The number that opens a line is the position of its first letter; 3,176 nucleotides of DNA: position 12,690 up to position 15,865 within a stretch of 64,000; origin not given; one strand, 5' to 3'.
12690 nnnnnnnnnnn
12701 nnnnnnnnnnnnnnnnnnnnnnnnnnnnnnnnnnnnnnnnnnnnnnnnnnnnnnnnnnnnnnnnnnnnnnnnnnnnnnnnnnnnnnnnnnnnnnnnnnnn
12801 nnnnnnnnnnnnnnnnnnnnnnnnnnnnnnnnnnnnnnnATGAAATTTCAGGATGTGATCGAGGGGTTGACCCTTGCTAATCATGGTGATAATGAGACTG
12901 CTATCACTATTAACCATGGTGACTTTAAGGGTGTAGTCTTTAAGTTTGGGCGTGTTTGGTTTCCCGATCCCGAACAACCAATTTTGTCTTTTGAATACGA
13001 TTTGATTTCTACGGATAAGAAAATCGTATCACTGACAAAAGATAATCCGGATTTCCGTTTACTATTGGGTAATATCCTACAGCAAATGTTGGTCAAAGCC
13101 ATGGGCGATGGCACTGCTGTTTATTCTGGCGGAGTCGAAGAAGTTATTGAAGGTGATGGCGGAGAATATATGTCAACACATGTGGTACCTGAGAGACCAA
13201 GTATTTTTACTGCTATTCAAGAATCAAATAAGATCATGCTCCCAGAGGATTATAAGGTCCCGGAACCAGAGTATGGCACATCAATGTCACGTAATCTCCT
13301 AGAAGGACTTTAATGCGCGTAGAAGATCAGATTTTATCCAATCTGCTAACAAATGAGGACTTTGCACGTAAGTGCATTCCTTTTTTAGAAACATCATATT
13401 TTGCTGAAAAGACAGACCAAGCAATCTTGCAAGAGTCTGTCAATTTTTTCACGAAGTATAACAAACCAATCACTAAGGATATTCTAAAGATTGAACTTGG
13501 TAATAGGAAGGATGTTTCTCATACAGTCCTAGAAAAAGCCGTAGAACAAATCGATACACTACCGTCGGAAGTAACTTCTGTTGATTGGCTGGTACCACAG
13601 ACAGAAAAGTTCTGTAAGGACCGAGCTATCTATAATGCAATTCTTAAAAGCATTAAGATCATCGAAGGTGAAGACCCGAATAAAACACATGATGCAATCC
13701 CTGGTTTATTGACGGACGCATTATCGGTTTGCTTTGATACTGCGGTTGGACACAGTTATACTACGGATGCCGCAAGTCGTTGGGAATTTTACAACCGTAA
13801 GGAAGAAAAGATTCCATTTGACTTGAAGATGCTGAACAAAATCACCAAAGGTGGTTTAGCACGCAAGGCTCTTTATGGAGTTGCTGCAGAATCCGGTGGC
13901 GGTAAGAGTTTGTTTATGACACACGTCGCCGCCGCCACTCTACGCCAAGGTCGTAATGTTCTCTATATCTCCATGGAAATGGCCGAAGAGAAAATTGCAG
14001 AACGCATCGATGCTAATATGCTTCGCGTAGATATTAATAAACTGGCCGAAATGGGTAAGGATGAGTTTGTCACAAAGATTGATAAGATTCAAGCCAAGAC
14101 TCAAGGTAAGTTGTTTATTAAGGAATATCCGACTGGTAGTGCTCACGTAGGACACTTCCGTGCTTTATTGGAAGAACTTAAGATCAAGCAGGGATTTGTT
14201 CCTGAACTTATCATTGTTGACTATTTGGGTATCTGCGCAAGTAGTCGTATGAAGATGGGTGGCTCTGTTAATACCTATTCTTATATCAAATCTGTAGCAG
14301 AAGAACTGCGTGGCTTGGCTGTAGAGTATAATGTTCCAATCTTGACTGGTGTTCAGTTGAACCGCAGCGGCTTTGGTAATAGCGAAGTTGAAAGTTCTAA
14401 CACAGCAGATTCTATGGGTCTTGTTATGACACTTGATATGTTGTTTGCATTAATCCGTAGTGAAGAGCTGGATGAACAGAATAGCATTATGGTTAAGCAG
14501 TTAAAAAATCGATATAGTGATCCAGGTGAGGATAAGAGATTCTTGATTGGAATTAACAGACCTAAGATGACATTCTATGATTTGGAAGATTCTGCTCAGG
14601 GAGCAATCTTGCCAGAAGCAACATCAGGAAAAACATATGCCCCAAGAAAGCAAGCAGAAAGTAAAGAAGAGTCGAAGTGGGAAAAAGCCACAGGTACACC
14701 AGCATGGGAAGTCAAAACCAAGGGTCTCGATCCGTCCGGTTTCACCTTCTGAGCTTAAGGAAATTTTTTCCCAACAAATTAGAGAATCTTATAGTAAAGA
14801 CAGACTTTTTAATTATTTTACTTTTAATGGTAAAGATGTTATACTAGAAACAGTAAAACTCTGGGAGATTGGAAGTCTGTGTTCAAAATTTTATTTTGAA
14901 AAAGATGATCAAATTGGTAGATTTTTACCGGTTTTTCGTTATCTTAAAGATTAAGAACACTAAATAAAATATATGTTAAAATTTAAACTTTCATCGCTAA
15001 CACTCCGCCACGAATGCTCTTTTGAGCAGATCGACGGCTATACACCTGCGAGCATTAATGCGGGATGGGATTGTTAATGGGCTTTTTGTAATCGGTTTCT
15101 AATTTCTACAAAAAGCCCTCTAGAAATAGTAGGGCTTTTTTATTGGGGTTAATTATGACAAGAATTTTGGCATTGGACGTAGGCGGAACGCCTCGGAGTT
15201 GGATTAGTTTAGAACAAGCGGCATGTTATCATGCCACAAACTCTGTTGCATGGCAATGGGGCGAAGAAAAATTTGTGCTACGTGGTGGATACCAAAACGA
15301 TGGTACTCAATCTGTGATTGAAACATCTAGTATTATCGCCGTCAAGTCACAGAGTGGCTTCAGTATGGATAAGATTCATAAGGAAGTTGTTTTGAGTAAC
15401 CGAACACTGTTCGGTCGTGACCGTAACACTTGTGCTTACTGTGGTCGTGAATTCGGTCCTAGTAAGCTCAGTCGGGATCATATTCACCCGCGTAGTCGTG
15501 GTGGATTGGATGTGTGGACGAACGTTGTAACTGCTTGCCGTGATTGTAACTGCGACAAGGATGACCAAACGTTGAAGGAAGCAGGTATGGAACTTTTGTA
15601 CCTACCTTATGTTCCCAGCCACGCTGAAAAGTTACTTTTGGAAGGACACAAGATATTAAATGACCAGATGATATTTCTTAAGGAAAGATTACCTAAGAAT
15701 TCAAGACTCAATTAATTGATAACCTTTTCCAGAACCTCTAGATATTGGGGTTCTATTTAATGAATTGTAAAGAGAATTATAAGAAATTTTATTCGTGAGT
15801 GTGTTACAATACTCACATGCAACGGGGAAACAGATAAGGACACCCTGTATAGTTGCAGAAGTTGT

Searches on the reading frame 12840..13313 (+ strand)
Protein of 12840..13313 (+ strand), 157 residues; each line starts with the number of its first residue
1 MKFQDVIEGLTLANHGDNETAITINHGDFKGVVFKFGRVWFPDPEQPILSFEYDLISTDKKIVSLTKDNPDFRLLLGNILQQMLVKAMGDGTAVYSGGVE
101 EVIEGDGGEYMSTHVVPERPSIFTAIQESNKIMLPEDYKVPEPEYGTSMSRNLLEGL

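Call 97: search_protein_families(library=phrogs, proteins=[window:12840-13313:+], max_evalue=0.00001)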
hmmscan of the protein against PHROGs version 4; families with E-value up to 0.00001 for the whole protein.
window:12840-13313:+ (157 aa): 1 family
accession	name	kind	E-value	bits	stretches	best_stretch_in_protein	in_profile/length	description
phrog_3998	-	unknown function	1.7e-08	35.1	1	14-90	23-102/109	-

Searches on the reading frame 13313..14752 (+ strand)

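Call 17: search_protein_families(library=phrogs, proteins=[window:13313-14752:+], max_evalue=0.00001)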
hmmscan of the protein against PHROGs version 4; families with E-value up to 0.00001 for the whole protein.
window:13313-14752:+ (479 aa): 4 families
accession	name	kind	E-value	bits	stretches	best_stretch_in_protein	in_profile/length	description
phrog_19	-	DNA, RNA and nucleotide metabolism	3.2e-117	394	1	1-451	161-604/621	DnaB-like replicative helicase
phrog_239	-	DNA, RNA and nucleotide metabolism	5.8e-25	89.3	1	120-427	290-602/801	DNA primase/helicase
phrog_243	-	DNA, RNA and nucleotide metabolism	3.7e-18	66.4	1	171-426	22-270/273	DnaB-like replicative helicase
phrog_97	-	other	1e-07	32.5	1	163-231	46-119/506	UvsX-like recombinase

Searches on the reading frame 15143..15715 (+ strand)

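Call 17: search_protein_families(library=phrogs, proteins=[window:15143-15715:+], max_evalue=0.00001)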
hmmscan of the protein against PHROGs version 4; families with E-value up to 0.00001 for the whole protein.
window:15143-15715:+ (190 aa): 18 families
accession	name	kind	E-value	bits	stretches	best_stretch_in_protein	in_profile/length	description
phrog_16726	-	DNA, RNA and nucleotide metabolism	5.9e-22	79.8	1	7-167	29-168/308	HNH endonuclease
phrog_2118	-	DNA, RNA and nucleotide metabolism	1.9e-15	58.2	1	87-146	169-228/301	HNH endonuclease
phrog_2214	-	DNA, RNA and nucleotide metabolism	1.9e-14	54.6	1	87-146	186-243/429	HNH endonuclease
phrog_8660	-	DNA, RNA and nucleotide metabolism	5.6e-14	53.7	1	83-146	113-183/196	HNH endonuclease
phrog_1035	-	DNA, RNA and nucleotide metabolism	3.6e-13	51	1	89-147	154-218/271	endonuclease VII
phrog_14314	-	DNA, RNA and nucleotide metabolism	8.7e-13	50.1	1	91-140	13-62/252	HNH endonuclease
phrog_338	-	DNA, RNA and nucleotide metabolism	1.4e-12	48.6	1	87-146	198-266/340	HNH endonuclease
phrog_1271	-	DNA, RNA and nucleotide metabolism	2.1e-11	44.8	1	86-146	260-322/361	HNH endonuclease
phrog_16986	-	unknown function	1.6e-10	42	1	88-149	14-75/248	-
phrog_5718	-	DNA, RNA and nucleotide metabolism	2.9e-10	40.7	1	88-153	122-187/394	HNH endonuclease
phrog_7785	-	DNA, RNA and nucleotide metabolism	5.1e-09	37.3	1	73-145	46-117/147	HNH endonuclease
phrog_589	-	DNA, RNA and nucleotide metabolism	1.5e-08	35.6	1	90-142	87-141/179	HNH endonuclease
phrog_6050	-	DNA, RNA and nucleotide metabolism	3.2e-08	33.8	1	89-150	306-369/402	HNH endonuclease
phrog_144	-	DNA, RNA and nucleotide metabolism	1.1e-07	32.7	1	91-147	81-140/175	HNH endonuclease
phrog_15463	-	DNA, RNA and nucleotide metabolism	2.9e-07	31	1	92-162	130-203/435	HNH endonuclease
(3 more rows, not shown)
